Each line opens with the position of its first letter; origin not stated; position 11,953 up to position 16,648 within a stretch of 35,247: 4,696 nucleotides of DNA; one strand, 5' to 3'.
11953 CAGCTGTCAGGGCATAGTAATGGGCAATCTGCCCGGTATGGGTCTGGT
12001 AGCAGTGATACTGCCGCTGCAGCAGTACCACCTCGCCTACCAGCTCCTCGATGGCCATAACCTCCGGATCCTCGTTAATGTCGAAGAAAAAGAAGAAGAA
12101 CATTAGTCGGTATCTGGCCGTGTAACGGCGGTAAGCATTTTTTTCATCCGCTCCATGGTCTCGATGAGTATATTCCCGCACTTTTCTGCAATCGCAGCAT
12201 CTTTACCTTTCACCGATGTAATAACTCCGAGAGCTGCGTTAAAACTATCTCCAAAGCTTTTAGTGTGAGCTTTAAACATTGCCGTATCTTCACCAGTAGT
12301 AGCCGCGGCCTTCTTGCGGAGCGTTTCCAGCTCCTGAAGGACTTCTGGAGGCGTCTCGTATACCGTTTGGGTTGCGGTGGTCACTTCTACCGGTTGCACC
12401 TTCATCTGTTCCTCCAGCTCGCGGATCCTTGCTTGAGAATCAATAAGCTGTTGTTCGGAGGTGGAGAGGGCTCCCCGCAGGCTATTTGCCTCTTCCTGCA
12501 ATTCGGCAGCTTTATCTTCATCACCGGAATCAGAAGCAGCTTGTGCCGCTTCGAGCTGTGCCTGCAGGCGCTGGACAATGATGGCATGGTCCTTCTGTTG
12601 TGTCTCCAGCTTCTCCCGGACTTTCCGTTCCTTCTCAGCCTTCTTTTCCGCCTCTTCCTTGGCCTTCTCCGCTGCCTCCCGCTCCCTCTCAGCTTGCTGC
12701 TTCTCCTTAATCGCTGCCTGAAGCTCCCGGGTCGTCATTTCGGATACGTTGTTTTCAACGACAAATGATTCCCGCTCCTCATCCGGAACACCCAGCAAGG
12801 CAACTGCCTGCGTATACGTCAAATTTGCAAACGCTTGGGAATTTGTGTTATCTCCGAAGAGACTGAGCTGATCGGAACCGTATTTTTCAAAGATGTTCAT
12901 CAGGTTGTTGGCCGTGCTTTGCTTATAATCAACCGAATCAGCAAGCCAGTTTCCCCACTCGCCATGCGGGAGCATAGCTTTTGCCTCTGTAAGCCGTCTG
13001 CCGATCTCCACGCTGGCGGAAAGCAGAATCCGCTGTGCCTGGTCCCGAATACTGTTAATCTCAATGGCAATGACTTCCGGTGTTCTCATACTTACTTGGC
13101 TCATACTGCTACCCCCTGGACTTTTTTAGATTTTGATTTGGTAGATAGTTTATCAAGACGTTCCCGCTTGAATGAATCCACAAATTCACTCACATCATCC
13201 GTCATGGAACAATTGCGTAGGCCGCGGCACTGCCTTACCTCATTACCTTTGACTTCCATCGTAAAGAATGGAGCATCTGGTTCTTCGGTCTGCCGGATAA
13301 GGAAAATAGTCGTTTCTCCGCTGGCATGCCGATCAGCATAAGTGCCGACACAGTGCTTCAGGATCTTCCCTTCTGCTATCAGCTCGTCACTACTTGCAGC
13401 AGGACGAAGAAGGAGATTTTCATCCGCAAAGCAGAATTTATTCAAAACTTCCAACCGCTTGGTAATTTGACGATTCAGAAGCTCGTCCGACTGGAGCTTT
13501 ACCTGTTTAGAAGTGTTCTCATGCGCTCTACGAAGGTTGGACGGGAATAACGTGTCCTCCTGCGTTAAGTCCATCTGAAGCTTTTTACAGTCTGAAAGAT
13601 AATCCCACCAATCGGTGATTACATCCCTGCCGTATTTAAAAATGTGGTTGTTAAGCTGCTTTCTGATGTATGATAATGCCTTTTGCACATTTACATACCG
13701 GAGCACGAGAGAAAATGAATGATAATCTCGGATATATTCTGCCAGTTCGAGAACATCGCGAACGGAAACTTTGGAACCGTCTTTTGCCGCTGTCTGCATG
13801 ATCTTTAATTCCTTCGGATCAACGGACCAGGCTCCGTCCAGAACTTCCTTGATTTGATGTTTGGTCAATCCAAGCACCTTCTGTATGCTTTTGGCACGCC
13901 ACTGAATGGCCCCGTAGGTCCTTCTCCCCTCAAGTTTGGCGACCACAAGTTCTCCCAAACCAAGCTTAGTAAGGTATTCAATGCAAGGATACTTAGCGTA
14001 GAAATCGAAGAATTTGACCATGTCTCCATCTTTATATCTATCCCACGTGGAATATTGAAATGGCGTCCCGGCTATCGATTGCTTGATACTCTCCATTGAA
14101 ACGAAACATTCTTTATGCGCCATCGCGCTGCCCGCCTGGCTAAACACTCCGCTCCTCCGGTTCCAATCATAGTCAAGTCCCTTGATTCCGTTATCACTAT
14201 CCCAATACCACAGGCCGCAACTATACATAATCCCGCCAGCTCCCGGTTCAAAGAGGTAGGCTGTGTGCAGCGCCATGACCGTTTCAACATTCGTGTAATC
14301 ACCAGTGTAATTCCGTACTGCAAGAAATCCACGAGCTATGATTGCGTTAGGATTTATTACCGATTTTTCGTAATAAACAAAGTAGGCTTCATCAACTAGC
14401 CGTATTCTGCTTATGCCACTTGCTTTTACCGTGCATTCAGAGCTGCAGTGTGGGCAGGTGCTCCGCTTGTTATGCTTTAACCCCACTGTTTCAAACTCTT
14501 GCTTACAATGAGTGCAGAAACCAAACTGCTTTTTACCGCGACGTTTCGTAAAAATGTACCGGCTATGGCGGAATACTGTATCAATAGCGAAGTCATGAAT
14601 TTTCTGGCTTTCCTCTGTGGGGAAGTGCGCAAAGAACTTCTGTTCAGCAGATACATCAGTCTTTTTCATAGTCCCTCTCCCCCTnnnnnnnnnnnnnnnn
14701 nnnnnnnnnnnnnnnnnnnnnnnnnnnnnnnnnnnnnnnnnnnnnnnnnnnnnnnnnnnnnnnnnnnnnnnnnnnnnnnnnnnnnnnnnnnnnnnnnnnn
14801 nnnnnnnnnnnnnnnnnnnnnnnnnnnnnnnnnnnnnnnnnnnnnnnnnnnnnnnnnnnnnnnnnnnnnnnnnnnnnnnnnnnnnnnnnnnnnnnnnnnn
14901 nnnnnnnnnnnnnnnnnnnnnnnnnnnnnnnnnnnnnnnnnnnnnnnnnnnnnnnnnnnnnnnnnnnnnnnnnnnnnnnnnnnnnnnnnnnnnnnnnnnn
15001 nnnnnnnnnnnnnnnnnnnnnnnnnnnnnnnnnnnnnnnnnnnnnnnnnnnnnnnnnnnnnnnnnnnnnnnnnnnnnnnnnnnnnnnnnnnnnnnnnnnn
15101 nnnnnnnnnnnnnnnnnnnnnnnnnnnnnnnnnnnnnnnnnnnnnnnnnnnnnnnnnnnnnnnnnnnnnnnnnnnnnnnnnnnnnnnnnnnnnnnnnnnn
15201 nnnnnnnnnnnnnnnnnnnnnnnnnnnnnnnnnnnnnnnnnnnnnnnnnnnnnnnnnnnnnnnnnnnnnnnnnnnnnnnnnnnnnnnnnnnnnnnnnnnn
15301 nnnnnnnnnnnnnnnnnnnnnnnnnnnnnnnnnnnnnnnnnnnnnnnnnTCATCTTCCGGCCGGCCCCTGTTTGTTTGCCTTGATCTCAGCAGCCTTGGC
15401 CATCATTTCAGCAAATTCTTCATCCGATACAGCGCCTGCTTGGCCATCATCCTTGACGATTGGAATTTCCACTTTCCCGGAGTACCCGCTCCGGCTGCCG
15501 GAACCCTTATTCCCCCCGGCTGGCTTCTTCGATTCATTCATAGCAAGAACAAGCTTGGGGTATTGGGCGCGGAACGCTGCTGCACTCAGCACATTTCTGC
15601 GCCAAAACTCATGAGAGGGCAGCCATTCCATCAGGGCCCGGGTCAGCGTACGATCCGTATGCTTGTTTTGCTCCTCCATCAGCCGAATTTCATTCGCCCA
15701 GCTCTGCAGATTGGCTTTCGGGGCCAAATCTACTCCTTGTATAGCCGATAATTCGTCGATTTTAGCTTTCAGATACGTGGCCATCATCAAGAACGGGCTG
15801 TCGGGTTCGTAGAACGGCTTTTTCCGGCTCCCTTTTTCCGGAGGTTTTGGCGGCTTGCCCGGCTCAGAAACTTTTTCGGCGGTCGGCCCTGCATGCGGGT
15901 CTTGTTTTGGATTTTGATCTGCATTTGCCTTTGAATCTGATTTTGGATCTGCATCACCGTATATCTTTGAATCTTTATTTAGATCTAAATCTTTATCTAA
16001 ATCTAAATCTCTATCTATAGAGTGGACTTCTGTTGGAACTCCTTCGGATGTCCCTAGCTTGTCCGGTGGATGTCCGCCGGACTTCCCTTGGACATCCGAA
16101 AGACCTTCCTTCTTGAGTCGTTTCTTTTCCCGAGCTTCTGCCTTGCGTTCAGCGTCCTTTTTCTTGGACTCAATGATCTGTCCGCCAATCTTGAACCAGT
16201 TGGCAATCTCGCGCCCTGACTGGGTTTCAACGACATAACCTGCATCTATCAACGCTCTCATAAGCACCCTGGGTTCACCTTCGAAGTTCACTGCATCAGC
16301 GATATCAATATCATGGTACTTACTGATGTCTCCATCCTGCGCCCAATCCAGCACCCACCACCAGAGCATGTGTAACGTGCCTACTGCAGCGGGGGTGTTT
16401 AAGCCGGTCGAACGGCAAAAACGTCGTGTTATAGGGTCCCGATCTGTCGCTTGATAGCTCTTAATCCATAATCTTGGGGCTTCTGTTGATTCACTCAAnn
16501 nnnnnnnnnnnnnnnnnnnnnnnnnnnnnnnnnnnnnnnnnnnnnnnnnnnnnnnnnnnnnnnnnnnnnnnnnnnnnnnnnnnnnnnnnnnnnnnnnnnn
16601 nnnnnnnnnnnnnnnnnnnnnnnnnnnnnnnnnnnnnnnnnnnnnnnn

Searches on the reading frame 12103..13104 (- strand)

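Call 70: search_protein_families(library=pfam, proteins=[window:12103-13104:-], max_evalue=0.01)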
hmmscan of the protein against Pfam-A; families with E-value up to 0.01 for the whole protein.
window:12103-13104:- (333 aa): 1 family
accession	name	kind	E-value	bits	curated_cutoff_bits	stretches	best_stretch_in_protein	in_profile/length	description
PF11300.13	DUF3102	-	3.3e-55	186.2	24.4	1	7-135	1-129/129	Protein of unknown function (DUF3102)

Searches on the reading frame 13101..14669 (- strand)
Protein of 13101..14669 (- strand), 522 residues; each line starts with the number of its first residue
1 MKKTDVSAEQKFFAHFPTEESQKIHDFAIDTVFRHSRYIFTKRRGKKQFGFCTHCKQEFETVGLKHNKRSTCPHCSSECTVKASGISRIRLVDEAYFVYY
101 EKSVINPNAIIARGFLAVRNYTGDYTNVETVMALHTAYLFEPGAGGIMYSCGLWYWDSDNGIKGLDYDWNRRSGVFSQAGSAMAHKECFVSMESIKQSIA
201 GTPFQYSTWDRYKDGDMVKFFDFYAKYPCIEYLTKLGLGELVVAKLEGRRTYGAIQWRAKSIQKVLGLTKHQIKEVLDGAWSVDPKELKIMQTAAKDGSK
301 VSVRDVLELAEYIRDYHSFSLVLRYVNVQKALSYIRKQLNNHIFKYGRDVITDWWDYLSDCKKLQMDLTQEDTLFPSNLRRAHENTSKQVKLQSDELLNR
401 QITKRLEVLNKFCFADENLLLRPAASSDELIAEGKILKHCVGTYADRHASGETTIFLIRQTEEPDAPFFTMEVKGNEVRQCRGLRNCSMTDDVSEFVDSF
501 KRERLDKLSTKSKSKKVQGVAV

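Call 57: search_protein_families(library=phrogs, proteins=[window:13101-14669:-], max_evalue=0.00001)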
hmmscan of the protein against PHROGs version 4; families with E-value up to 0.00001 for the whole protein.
window:13101-14669:- (522 aa): 5 families
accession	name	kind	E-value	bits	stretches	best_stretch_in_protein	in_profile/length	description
phrog_8470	-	unknown function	1.1e-107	362.3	1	5-516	40-563/567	-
phrog_7484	-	unknown function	8.5e-32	111.5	1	337-501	275-440/450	-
phrog_3169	-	unknown function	5.9e-30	105.7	1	325-503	290-465/474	-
phrog_3200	-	unknown function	1.2e-08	34.9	1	302-474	462-640/683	-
phrog_9253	-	unknown function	1.3e-07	31.1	1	321-473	602-756/819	-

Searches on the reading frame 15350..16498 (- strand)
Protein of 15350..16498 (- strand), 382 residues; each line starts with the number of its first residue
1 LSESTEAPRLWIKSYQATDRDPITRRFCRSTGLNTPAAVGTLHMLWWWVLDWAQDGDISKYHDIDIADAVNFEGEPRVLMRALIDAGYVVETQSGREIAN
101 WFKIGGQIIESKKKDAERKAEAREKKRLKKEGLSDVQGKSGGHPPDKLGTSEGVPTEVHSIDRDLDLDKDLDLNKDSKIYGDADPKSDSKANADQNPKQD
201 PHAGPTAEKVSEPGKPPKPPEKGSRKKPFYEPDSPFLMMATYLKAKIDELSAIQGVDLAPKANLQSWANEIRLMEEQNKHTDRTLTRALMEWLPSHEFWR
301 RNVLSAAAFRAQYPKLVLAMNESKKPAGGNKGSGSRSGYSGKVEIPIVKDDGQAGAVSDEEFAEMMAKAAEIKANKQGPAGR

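Call 57: search_protein_families(library=phrogs, proteins=[window:15350-16498:-], max_evalue=0.00001)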
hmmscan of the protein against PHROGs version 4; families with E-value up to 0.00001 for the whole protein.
window:15350-16498:- (382 aa): 7 families
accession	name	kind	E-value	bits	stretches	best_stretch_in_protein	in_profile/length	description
phrog_9474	-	DNA, RNA and nucleotide metabolism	1.8e-25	91.1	1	11-131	3-124/288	replication initiation protein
phrog_2514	-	DNA, RNA and nucleotide metabolism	4.3e-20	73.1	1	184-326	114-248/270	DnaD-like helicase loader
phrog_4880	-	DNA, RNA and nucleotide metabolism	1.1e-16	62.1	1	226-326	171-266/304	replisome organizer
phrog_391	-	DNA, RNA and nucleotide metabolism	2.3e-16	61.3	1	157-331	117-278/298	replication initiation O-like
phrog_2357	-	unknown function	5.8e-14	53.1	1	233-325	16-102/124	-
phrog_277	-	DNA, RNA and nucleotide metabolism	1.8e-10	41.6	1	260-325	229-293/318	replication initiation O-like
phrog_9773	-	DNA, RNA and nucleotide metabolism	1.5e-09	39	1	149-320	133-277/288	replication initiation O-like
